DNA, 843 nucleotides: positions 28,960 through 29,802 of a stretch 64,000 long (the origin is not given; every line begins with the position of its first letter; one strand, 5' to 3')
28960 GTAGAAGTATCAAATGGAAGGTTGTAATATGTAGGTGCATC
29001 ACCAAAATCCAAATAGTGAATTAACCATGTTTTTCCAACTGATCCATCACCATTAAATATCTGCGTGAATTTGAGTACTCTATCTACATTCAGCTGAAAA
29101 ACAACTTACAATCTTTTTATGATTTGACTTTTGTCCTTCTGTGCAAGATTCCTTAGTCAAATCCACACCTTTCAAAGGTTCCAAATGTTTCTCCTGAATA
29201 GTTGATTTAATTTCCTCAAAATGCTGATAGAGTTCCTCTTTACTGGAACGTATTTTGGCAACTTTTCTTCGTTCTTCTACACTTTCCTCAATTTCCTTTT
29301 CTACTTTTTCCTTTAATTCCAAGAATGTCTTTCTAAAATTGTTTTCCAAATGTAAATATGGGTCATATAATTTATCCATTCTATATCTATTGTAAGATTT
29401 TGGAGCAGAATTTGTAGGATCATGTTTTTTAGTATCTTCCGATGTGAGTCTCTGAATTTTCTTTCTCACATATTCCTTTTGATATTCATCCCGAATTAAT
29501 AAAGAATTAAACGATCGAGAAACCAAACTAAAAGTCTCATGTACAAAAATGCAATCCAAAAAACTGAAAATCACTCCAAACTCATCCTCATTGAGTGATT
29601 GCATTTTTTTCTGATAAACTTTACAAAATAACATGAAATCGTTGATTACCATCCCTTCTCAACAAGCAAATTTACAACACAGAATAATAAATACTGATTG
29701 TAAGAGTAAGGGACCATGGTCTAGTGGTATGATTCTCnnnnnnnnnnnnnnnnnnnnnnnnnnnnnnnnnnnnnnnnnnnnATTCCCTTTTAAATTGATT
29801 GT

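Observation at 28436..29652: Candidate F-box + Rho-family GTPase fusion gene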

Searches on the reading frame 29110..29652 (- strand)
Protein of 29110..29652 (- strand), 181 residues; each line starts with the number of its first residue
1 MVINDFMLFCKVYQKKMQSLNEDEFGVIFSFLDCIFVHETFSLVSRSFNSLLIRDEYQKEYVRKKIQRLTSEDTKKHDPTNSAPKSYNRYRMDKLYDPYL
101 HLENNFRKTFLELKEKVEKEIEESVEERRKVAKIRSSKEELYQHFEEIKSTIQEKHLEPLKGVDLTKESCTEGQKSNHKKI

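Call 7: search_protein_families(library=pfam, proteins=[window:29110-29652:-], max_evalue=10)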
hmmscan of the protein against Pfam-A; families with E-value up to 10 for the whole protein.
seq(181 aa): 4 families
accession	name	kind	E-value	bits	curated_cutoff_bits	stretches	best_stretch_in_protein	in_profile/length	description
PF22814.2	WelO5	-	0.044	13.8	27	1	43-123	19-95/277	Carrier-protein-independent halogenase WelO5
PF00646.38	F-box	-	0.065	13.6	20.5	1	22-52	6-35/43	F-box domain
PF20990.2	DUF2207_C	-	0.088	12.9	33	1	68-155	45-121/247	Predicted membrane protein (DUF2207) C-terminal domain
PF12999.12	PRKCSH-like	-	0.59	10.4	34.9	1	106-156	122-173/176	Glucosidase II beta subunit-like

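Call 11: find_homologous_proteins(query=window:29110-29652:-, max_evalue=10)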
Query seq(181 aa) (181 aa): 3 proteins with E <= 10 among 68 candidates.
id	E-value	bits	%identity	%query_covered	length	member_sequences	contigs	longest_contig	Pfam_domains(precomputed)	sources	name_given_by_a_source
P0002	6.5e-96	337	97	91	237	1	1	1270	-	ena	-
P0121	4.4e-67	243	73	91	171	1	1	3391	-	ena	-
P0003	1.2e-25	108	73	50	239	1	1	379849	PF08477.20,PF00071.29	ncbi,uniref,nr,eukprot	ncbi:small GTPase [Naegleria gruberi]|uniref:Small GTPase n=1 Tax=Naegleria gruberi TaxID=5762 RepID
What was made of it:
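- Tried and rejected: Homology search with the N-terminal 181 aa found only three close Naegleria sequences (call 11).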

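Call 14: find_encoding_contigs(protein=P0121, flank=5000, max_places=3)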
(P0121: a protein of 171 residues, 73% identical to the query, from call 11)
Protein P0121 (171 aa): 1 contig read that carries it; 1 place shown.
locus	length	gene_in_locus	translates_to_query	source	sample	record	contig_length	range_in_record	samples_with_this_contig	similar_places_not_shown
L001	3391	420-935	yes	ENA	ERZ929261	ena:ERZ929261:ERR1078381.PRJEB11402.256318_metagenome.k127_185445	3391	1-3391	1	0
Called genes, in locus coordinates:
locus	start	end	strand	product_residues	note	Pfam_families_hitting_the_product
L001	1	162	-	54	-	?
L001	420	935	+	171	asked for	-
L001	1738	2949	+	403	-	-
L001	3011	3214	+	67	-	-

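Call 24: search_solved_structures(query=A1, max_evalue=10, show_alignments=3)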
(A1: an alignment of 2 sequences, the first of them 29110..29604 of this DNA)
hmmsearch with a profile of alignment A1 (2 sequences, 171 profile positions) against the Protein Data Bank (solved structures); distinct sequences matched with E-value up to 10: 4.
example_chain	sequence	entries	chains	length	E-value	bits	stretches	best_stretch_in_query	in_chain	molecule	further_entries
1yby_A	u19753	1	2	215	0.19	14.7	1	45-105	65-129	Translation elongation factor P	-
6ke2_A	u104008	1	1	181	1.4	11.9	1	68-117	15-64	Ferritin heavy chain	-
9ywq_A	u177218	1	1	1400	2.1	11.3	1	78-123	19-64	Transmembrane protein 94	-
21vq_V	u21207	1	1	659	4.5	10.2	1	80-147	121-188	Phi92_gp134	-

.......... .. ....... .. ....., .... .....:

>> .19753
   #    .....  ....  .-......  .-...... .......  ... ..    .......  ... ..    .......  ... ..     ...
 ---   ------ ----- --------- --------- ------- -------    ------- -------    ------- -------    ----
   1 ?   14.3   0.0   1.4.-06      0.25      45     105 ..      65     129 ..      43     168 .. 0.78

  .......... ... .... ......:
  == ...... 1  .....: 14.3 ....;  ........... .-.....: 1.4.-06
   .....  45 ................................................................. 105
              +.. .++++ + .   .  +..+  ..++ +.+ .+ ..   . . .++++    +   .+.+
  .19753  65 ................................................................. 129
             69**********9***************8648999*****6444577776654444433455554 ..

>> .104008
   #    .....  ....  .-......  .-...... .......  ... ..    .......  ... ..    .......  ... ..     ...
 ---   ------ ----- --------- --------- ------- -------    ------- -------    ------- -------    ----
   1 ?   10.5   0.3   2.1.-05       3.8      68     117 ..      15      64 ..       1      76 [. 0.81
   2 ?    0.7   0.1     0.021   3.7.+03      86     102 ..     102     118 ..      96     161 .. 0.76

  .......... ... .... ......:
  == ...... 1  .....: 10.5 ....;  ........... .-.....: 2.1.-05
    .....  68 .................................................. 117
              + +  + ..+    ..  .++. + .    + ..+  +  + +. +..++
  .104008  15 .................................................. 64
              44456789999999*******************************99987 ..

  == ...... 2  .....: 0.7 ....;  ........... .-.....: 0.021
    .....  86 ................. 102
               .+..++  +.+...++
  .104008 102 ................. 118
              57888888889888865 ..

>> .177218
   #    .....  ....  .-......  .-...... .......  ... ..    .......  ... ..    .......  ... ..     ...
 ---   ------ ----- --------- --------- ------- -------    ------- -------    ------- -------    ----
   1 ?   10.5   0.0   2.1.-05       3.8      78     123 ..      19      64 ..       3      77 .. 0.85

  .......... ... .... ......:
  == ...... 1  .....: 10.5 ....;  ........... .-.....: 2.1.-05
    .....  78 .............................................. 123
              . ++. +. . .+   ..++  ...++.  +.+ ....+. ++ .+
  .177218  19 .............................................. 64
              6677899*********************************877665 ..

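Call 34: search_protein_representatives(alignment_id=A1)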
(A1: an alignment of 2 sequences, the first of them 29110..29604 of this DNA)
Query: 2 sequences, 171 profile positions. Proteins with E-value up to 0.001 (for the whole library): 4; up to 1e-10: 4; up to 1e-30: 3. The best 4 are listed.
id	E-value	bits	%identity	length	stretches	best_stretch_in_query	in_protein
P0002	3.7e-98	342.6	-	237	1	2-171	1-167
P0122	1.6e-46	174.4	-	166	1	1-157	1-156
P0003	1.1e-43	165.2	-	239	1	79-170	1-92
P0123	7.4e-27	110.5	-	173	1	4-149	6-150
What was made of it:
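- Tried and rejected: An exhaustive HMMER profile search of 1.84 billion representatives found only four, all from the same family (call 34).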

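Call 40: find_encoding_contigs(protein=P0122, flank=4000, max_places=3)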
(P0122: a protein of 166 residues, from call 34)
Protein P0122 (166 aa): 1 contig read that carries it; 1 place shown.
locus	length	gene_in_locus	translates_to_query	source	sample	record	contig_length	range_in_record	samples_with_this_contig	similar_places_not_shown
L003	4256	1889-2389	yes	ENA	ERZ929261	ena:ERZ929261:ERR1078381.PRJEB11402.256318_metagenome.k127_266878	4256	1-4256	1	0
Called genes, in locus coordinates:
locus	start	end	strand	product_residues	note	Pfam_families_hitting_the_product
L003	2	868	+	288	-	?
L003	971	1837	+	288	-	PF03372:Exo_endo_phos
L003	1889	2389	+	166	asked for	-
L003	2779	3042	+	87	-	-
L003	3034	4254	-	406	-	?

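Call 41: find_encoding_contigs(protein=P0123, flank=4000, max_places=3)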
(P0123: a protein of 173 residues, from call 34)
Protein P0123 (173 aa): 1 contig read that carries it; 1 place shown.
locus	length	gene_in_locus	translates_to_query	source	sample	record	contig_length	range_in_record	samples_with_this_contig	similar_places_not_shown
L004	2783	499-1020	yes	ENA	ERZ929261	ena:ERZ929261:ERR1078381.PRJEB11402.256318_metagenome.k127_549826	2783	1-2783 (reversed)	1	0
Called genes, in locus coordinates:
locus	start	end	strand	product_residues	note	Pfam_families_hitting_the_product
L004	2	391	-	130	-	?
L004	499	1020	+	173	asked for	-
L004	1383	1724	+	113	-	PF00071:Ras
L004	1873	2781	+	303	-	?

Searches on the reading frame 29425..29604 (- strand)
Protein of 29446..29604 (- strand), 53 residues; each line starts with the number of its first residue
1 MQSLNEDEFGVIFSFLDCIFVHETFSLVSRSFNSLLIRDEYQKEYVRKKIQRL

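Call 27: search_protein_families(library=pfam, proteins=[window:29446-29604:-], max_evalue=10)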
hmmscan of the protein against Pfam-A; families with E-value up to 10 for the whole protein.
seq(53 aa): 1 family
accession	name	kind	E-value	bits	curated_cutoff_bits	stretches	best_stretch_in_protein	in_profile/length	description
PF00646.38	F-box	-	0.0063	16.8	20.5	1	4-36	4-35/43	F-box domain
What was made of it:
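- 29470..29595 (-): F-box-like motif, residues 4-45 (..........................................), an 'LN-D' variant of the LPxE F-box signature. Pfam PF00646 is the only family hit by the isolated fragment: 16.8 bits, E=0.0063, against a cut-off of 20.5 (call 27).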

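Call 48: search_solved_structures(query=A4, max_evalue=10, show_alignments=5)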
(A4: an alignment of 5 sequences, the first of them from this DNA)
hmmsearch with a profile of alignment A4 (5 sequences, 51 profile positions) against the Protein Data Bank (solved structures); distinct sequences matched with E-value up to 10: 3.
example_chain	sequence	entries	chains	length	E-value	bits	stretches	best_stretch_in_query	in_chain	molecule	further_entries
4hqm_A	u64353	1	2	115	0.74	13.2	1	19-39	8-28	QsrR protein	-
4hqe_A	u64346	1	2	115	0.74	13.2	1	19-39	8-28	Transcriptional regulator QsrR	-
8brf_BBB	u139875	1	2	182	1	12.8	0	6-20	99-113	Protein YopQ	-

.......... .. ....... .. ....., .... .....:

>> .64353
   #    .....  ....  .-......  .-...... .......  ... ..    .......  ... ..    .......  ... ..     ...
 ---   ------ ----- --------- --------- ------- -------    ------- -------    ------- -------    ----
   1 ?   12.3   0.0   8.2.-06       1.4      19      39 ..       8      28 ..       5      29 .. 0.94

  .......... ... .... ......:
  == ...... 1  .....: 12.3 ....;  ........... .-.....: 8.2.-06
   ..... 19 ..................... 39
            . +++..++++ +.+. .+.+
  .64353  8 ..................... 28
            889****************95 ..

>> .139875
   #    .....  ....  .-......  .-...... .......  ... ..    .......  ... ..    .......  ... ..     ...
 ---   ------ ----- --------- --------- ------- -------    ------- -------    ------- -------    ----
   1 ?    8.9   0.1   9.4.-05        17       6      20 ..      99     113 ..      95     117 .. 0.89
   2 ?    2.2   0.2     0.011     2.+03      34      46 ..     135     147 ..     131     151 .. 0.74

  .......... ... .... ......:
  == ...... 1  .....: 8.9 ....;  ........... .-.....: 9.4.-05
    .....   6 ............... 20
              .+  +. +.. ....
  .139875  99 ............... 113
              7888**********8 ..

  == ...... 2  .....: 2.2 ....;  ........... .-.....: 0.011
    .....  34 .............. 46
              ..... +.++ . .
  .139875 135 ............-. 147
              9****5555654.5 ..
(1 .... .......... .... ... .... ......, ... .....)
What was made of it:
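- Tried and rejected: PDB sequence searches with the whole-extension profile and with the 5-sequence motif profile found no F-box (calls 24, 48).
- The family profile alone finds no F-box among solved structures (call 48). The family profile alone finds no solved F-box (call 48).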

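Call 61: search_solved_structures(query=A7, max_evalue=1, show_alignments=2)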
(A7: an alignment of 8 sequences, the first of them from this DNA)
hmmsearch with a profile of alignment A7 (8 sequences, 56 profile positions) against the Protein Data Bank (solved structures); distinct sequences matched with E-value up to 1: 5.
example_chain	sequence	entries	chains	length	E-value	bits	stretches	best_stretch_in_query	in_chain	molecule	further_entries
9kbd_C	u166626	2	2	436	0.00011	25.7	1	6-54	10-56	F-box only protein 3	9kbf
12dl_NA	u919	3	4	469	0.09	16.3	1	17-55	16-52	Expressed sequence C85627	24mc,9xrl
12dl_PA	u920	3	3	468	0.28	14.7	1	17-55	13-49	F-box and WD-40 domain protein 21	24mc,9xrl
9w2m_J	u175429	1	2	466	0.55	13.8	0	17-54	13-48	FBXW24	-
9sfp_A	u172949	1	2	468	0.93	13.1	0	17-55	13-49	F-box and WD-40 domain protein 12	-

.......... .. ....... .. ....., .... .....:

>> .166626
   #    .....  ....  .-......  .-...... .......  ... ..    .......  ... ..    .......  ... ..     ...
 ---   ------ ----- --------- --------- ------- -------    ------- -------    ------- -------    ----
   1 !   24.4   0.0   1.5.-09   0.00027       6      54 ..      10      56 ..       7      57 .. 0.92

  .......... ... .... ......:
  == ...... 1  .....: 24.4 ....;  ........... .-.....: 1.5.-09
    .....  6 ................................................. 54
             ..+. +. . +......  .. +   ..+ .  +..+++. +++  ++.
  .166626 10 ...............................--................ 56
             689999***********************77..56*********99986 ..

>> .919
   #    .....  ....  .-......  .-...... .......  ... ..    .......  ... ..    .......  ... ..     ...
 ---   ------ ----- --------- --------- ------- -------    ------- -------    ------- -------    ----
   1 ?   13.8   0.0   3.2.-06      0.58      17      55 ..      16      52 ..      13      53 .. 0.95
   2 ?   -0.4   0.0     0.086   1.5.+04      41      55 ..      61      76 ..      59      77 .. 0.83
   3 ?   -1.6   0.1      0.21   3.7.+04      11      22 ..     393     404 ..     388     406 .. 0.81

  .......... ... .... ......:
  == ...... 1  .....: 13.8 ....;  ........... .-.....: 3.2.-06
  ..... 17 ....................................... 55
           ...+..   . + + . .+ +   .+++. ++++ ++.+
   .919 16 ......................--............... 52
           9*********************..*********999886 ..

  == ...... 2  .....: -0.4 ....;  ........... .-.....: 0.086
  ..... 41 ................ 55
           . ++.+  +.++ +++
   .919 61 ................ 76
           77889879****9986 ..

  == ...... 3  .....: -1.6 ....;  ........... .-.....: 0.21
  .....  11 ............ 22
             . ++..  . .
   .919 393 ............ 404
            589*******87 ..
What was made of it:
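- With our family added, it finds FBXO3 at 1.1e-4, and the next four hits are all F-box/WD proteins (call 61).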

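Call 70: predict_structure(alignment_id=A8)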
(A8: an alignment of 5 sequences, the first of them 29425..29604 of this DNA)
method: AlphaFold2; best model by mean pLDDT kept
length: 60 residues; sequences in the alignment: 5
mean_pLDDT: 63.9   pTM: 0.32
mean pLDDT of the five models: 63.9, 63.6, 59.7, 59.0, 57.1
residues with pLDDT >= 90: 0; 70-90: 15; 50-70: 37; < 50: 8
segments of 3 or more residues with pLDDT < 50: 32-35
pLDDT, mean of each block of 10 residues (from residue 1): 67 66 63 55 70 62
secondary structure, 60 per line:
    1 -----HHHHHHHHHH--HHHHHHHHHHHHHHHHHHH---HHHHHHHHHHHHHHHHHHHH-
elements in order: H6-15 H18-36 H40-59
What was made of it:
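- On F-box domain (Pfam PF00646 / PF12937): The 60-aa model gives helices 6-15, 18-36 and 40-59 at pLDDT 64 (call 70).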

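Call 72: fold_search(model_id=the predicted structure, library=pdb)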
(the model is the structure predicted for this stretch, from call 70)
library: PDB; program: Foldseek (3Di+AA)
matches with E <= 10: 0; with E <= 0.001: 0
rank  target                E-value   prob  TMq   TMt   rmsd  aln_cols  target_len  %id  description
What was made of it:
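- On F-box domain (Pfam PF00646 / PF12937): Foldseek against the PDB finds no match (call 72).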
